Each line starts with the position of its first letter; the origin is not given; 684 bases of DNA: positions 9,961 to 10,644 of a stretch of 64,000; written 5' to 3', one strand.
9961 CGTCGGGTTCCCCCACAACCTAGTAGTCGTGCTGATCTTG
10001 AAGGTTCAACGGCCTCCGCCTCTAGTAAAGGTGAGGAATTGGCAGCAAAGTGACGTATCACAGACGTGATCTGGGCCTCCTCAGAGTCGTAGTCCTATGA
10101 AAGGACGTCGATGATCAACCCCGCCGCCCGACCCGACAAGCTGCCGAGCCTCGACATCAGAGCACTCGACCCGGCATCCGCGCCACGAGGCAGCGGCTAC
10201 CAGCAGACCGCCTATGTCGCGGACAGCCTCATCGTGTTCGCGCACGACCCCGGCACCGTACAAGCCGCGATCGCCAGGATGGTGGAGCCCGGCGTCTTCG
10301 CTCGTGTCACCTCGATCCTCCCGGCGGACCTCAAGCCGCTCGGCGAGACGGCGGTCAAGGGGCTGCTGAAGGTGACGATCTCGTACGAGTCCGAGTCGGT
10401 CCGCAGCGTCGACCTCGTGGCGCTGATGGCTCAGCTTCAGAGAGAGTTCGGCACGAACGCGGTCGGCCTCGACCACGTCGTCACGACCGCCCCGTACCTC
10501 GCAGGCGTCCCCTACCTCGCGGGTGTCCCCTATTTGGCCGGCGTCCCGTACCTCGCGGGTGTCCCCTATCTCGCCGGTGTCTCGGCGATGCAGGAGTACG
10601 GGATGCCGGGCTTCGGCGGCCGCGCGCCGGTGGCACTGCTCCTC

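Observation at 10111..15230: Stand-alone S8 peptidase / ECF sigma / small protein / TPR-CHAT module, resembling the type III-E 'Craspase' output arm without any CRISPR-Cas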

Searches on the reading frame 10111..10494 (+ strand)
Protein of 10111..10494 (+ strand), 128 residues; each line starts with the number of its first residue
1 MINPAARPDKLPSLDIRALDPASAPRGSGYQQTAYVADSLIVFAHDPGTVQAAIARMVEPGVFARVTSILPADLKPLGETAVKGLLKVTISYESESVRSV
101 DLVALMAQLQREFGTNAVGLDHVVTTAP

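Call 32: search_protein_families(library=pfam, proteins=[window:10111-10494:+], max_evalue=1)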
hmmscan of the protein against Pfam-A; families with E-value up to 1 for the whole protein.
seq(128 aa): 1 family
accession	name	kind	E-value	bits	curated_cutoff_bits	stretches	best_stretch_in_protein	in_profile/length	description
PF10025.14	DUF2267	-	0.077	13.7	29.8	1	49-77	94-122/122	Uncharacterized conserved protein (DUF2267)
